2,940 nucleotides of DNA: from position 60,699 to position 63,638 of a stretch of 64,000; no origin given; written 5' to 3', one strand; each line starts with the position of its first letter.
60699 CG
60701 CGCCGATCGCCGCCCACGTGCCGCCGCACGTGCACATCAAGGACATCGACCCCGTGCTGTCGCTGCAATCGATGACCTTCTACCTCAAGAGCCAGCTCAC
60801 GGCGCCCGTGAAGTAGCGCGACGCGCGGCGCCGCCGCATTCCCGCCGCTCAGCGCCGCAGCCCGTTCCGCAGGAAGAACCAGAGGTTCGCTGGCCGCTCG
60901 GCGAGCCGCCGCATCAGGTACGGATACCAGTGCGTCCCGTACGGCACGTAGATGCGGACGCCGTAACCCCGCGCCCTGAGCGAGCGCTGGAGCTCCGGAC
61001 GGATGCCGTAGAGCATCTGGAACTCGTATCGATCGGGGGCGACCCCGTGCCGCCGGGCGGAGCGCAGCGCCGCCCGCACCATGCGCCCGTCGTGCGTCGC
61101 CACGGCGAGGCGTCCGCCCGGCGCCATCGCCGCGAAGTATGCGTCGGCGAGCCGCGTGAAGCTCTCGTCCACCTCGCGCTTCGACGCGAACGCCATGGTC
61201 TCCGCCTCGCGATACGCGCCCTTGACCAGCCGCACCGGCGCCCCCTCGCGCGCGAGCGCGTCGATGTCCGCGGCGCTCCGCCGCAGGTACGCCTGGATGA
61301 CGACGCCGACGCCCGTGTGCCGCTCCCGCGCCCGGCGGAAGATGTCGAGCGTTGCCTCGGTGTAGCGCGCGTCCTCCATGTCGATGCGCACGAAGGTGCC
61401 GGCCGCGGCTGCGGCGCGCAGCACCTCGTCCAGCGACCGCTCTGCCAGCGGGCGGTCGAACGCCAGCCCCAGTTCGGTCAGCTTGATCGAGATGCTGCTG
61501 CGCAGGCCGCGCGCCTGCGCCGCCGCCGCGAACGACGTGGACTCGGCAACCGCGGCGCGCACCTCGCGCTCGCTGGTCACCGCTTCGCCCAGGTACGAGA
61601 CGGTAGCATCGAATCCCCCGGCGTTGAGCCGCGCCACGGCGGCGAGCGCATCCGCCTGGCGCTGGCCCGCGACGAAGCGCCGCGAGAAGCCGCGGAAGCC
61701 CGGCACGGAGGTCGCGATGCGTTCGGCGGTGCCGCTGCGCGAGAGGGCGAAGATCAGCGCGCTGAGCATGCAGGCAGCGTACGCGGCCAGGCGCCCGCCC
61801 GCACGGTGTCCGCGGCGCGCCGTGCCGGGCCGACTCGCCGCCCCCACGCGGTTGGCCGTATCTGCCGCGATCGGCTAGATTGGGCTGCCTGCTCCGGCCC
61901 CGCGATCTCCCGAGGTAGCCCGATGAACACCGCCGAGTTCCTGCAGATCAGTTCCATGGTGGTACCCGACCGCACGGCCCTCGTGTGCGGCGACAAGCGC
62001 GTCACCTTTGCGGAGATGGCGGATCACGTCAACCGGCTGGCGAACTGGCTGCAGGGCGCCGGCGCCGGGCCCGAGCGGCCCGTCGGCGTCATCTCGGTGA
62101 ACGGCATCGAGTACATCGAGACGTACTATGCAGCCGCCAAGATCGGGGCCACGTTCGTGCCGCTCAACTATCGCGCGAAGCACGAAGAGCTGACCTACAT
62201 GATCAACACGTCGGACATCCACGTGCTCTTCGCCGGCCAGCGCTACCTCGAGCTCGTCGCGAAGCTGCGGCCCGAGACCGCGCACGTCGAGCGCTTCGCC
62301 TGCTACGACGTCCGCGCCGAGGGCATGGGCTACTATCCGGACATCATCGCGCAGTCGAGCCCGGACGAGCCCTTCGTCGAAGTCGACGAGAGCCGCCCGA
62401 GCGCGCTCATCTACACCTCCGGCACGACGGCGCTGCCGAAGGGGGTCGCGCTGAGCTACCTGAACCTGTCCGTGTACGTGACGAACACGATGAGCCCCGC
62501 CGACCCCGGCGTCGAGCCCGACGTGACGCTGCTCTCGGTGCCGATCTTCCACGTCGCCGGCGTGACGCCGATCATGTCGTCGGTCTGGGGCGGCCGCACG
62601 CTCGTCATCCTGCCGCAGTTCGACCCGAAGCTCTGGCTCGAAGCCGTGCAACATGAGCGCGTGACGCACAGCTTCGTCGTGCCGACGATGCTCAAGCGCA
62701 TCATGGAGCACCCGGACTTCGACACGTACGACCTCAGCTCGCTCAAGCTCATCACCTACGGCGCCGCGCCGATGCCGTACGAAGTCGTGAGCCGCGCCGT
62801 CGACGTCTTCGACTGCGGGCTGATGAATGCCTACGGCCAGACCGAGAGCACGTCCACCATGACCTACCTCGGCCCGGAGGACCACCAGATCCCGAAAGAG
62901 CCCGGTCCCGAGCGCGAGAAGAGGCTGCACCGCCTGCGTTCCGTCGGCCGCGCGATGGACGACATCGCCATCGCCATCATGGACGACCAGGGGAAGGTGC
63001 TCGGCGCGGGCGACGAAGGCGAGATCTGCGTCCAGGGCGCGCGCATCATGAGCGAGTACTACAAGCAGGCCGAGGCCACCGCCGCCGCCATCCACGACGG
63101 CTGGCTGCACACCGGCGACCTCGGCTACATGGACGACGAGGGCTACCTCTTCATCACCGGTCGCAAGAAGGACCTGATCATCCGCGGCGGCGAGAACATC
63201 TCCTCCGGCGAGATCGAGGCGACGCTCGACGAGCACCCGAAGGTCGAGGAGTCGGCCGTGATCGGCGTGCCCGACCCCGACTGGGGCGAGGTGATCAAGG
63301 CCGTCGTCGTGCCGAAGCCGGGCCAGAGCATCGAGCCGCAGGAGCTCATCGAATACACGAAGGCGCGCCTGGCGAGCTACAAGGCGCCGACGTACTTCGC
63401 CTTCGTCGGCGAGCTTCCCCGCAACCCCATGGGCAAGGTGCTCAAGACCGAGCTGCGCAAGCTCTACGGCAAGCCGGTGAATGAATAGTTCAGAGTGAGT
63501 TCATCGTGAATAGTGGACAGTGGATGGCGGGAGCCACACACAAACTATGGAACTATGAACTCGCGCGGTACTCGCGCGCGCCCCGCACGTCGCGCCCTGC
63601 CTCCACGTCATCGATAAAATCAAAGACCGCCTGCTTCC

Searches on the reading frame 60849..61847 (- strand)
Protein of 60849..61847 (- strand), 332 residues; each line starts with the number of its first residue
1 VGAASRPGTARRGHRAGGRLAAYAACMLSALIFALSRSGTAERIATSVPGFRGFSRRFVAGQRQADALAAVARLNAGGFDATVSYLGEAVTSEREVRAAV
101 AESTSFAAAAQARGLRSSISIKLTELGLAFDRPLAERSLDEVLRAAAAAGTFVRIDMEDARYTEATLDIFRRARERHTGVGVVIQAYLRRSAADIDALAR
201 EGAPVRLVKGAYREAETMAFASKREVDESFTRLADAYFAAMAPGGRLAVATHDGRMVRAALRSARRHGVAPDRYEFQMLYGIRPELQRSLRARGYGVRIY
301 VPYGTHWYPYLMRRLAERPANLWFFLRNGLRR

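Call 5: search_protein_families(library=pfam, proteins=[window:60849-61847:-])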
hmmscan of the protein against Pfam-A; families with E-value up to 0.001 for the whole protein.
window:60849-61847:- (332 aa): 1 family
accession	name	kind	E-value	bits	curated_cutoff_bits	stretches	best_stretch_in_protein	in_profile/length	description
PF01619.24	Pro_dh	-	7.8e-44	150.7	27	1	68-322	2-273/278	Proline dehydrogenase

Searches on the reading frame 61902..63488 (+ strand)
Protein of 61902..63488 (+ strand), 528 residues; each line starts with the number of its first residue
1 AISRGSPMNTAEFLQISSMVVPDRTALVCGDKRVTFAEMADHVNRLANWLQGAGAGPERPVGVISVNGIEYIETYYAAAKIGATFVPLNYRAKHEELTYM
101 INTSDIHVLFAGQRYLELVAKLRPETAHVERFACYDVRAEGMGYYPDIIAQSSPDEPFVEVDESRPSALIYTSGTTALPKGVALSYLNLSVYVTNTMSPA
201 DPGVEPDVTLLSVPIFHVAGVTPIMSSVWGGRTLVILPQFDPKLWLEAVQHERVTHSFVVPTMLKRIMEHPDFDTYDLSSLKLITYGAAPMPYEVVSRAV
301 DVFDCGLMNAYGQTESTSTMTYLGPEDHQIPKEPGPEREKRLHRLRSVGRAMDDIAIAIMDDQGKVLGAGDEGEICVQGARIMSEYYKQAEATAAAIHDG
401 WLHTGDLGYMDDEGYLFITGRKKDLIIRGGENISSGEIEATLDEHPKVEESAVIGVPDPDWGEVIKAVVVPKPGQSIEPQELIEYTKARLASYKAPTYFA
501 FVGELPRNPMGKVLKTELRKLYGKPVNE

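Call 40: search_protein_families(library=pfam, proteins=[window:61902-63488:+])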
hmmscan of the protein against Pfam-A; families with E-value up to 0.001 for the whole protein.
window:61902-63488:+ (528 aa): 2 families
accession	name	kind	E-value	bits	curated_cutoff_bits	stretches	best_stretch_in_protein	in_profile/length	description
PF00501.34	AMP-binding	-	1.4e-84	284.6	29.9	1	21-387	8-384/384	AMP-binding enzyme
PF13193.12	AMP-binding_C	-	2.5e-20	73.6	24.5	1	437-512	1-76/76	AMP-binding enzyme C-terminal domain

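Call 54: find_encoding_contigs(protein=window:61923-63488:+, flank=10000, max_places=4)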
Protein window:61923-63488:+ (521 aa): no gene with exactly this product is on record in the collection.
